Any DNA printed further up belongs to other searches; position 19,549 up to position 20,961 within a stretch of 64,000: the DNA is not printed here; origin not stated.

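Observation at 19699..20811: Orphan EF-hand/dockerin-like calcium-loop protein transcribed divergently from an Hpt-REC-REC-GGDEF regulator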

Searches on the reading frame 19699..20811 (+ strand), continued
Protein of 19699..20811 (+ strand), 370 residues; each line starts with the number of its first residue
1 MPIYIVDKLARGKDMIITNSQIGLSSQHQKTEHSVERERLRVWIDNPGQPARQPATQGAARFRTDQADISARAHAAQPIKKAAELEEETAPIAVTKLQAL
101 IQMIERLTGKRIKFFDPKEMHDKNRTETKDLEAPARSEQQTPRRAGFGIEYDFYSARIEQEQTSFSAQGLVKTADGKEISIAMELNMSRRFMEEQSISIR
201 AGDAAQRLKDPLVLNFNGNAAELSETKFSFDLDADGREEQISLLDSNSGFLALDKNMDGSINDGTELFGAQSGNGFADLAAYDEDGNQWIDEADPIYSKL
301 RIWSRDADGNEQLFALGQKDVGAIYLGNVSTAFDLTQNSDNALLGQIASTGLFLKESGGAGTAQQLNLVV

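Call 28: search_solved_structures(query=A1, max_evalue=1, show_alignments=1)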
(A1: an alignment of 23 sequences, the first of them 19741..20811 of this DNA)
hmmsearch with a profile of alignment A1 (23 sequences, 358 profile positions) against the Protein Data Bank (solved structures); distinct sequences matched with E-value up to 1: 2.
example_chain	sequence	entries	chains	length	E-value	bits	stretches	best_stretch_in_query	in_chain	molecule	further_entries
6sjw_A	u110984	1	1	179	3.2e-12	49.6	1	200-316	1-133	Iron-regulated protein FrpC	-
6sjx_A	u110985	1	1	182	9.5e-12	48.1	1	199-316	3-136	Iron-regulated protein FrpC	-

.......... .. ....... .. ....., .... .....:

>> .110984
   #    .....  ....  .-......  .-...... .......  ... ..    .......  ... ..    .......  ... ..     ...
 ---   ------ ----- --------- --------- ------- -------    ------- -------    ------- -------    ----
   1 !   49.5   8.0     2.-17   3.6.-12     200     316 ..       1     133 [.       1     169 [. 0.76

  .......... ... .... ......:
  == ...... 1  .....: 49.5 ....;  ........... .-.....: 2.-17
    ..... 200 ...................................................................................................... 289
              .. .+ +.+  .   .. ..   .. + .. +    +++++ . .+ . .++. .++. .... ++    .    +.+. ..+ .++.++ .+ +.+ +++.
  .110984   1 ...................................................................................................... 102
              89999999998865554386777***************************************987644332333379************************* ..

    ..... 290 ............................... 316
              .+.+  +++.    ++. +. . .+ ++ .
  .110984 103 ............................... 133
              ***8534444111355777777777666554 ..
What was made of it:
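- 20329..20808 (+): Self-processing module (SPM), P197-V356; the protein ends 3 residues after the last strand. Family profile vs PDB E=3.2e-12 (call 28).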

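Call 29: search_protein_families(library=padloc, proteins=[window:19741-20811:+], max_evalue=1)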
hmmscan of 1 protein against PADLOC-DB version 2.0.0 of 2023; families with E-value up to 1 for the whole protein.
window:19741-20811:+ (356 aa): 0 families

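Call 30: search_protein_families(library=phrogs, proteins=[window:19741-20811:+], max_evalue=1)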
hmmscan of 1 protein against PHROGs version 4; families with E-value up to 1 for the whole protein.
window:19741-20811:+ (356 aa): 1 family
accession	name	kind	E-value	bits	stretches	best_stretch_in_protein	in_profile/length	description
phrog_3677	-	other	0.0021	16.9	1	196-291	76-179/1125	protease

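Call 72: search_protein_families(library=pfam, proteins=[L049:6743-7918:+, L049:7948-8856:+, L049:8929-9282:+, L049:9325-9726:+, L059:7067-8629:+, L059:8709-9056:+, L059:9061-9525:+, L035:7511-8761:+, L035:13114-13602:+, L038:9595-9933:+], max_evalue=0.01)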
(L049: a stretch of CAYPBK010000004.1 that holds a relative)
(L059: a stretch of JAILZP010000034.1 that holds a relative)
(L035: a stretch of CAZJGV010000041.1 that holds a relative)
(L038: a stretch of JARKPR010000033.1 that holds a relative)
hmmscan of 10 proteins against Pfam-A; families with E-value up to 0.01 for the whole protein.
L049:6743-7918:+ (391 aa): 3 families
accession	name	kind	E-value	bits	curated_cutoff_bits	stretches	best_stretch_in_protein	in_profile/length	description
PF00155.27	Aminotran_1_2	-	2.2e-32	113.1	19.7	1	75-381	55-361/361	Aminotransferase class I and II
PF01053.26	Cys_Met_Meta_PP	-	0.003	16.6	27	1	96-199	78-173/381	Cys/Met metabolism PLP-dependent enzyme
PF01212.27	Beta_elim_lyase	-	0.008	16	27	0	99-199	61-168/288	Beta-eliminating lyase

L049:7948-8856:+ (302 aa): 7 families
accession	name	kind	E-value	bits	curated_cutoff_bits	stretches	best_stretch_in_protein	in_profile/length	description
PF08331.15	QueG_DUF1730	-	1.1e-16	60.9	25.1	1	52-120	1-76/77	Epoxyqueuosine reductase QueG, DUF1730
PF13484.11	Fer4_16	-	4.1e-12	47.1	30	1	173-238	1-66/66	4Fe-4S double cluster binding domain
PF13187.11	Fer4_9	-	1.4e-05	25.4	27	1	168-189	34-52/52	4Fe-4S dicluster domain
PF13237.11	Fer4_10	-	0.00026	21.3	25.5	0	170-186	5-21/53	4Fe-4S dicluster domain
PF12838.12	Fer4_7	-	0.0021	18.9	27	1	173-238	1-51/52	4Fe-4S dicluster domain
PF00037.32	Fer4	-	0.0065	16.7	21.1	0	170-189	4-23/24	4Fe-4S binding domain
PF12797.12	Fer4_2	-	0.0072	16.7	24.5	0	170-185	6-21/22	4Fe-4S binding domain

L049:8929-9282:+ (117 aa): 0 families

L049:9325-9726:+ (133 aa): 1 family
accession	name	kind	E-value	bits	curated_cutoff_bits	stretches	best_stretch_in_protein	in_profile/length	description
PF03977.18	OAD_beta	-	1.2e-09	38.1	31.6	1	74-122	105-153/349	Na+-transporting oxaloacetate decarboxylase beta subunit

L059:7067-8629:+ (520 aa): 3 families
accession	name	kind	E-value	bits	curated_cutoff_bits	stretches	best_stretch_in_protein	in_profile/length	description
PF00239.26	Resolvase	-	2.5e-39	135.1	23.3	1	33-181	1-144/145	Resolvase, N terminal domain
PF07508.19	Recombinase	-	2.7e-19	69.8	21.1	1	206-292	3-102/102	Recombinase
PF13408.12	Zn_ribbon_recom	-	9.6e-13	48.7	25.3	1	305-376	1-57/58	Recombinase zinc beta ribbon domain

L059:8709-9056:+ (115 aa): 3 families
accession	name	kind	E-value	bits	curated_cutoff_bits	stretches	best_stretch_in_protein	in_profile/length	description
PF01909.29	NTP_transf_2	-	2e-15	57.4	21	1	37-109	8-84/93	Nucleotidyltransferase domain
PF18765.7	Polbeta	-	7.6e-13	48.9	26.9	1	35-106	5-76/93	Polymerase beta, Nucleotidyltransferase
PF22600.2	MTPAP-like_central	-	0.0017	18.9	27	1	28-74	28-70/139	Poly(A) RNA polymerase, mitochondrial-like, central palm domain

L059:9061-9525:+ (154 aa): 1 family
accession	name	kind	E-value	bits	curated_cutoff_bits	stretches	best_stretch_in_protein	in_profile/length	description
PF05067.18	Mn_catalase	-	2.4e-37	128.9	27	1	19-146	56-196/284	Manganese containing catalase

L035:7511-8761:+ (416 aa): 1 family
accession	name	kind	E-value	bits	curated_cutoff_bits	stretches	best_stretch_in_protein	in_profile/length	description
PF03692.20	CxxCxxCC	-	0.00077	20.6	23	1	17-131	1-73/85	Putative zinc- or iron-chelating domain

L035:13114-13602:+ (162 aa): 1 family
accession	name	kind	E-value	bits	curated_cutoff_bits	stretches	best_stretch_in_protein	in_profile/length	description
PF05130.17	FlgN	-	9.3e-08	33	30.5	1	10-153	3-146/147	FlgN protein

L038:9595-9933:+ (112 aa): 1 family
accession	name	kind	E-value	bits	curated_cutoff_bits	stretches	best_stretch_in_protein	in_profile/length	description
PF20770.3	PAN2_N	-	0.0071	16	26.6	1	6-46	65-105/301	PAN2 N-terminal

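Call 75: list_cluster_members(proteins=[P0001])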
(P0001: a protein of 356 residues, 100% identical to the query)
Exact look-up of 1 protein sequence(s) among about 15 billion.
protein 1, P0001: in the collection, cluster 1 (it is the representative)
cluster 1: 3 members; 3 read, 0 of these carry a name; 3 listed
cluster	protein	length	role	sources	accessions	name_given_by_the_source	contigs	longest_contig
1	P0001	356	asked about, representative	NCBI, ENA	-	-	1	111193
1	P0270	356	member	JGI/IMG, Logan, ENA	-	-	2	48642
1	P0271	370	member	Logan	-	-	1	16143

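Call 79: find_encoding_contigs(protein=P0004, flank=4000, max_places=1)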
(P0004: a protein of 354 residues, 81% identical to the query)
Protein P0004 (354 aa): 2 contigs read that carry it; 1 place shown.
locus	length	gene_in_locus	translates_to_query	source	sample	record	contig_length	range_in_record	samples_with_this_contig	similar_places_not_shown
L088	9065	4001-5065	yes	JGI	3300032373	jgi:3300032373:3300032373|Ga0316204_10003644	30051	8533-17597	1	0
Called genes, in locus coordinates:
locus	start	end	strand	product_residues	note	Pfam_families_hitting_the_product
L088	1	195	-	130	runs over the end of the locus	PF06155:GBBH-like_N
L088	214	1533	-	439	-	PF00493:MCM (faint), PF01078:Mg_chelatase (faint), PF13191:AAA_16 (faint), PF00004:AAA (weak), PF07728:AAA_5 (weak), PF13401:AAA_22 (faint), PF07724:AAA_2, PF00004:AAA (weak)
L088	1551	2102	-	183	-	PF00227:Proteasome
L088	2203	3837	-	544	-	PF01627:Hpt, PF00072:Response_reg, PF00990:GGDEF, PF24898:GGDEF_GdpP (weak), PF22335:Cas10-Cmr2_palm2 (weak)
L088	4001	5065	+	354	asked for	PF26745:SPM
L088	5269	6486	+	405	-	PF14306:PUA_2, PF01747:ATP-sulfurylase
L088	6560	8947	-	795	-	PF00989:PAS, PF08448:PAS_4, PF13426:PAS_9, PF08447:PAS_3, PF02518:HATPase_c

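Call 80: find_encoding_contigs(protein=P0005, flank=4000, max_places=1)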
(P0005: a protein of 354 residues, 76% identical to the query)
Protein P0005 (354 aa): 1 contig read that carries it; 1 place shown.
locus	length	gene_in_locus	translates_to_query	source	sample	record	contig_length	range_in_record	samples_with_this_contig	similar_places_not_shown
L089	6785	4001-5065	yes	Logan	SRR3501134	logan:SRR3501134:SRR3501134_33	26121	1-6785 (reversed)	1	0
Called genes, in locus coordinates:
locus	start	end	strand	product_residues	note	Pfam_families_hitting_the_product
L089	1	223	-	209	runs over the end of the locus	PF02036:SCP2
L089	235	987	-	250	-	PF01209:Ubie_methyltran, PF01135:PCMT, PF13489:Methyltransf_23, PF13847:Methyltransf_31, PF08241:Methyltransf_11, PF08242:Methyltransf_12, PF13649:Methyltransf_25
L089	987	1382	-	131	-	PF06155:GBBH-like_N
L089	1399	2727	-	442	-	PF00493:MCM (faint), PF00004:AAA (weak), PF07728:AAA_5 (weak), PF13401:AAA_22 (faint), PF07724:AAA_2, PF00004:AAA (weak)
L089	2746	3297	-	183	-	PF00227:Proteasome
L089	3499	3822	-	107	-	PF01627:Hpt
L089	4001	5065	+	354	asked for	PF28292:DUF8379 (faint), PF26745:SPM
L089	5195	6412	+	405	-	PF14306:PUA_2, PF01747:ATP-sulfurylase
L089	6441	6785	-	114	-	?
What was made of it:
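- In L089 the GGDEF part of the neighbour is absent while the SPM gene is intact (call 80).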

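Call 81: find_encoding_contigs(protein=P0008, flank=4000, max_places=1)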
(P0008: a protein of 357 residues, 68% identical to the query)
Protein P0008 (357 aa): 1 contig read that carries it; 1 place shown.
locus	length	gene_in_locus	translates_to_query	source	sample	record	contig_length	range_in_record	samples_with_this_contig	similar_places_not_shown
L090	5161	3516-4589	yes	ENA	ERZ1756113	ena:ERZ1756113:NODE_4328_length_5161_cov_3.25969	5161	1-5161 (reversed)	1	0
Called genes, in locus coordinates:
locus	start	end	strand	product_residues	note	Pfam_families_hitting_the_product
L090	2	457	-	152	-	?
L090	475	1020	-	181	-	PF00227:Proteasome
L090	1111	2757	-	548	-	PF01627:Hpt, PF00072:Response_reg, PF00990:GGDEF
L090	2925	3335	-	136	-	PF01627:Hpt (weak)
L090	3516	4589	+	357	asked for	PF28292:DUF8379 (weak), PF26745:SPM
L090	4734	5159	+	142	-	?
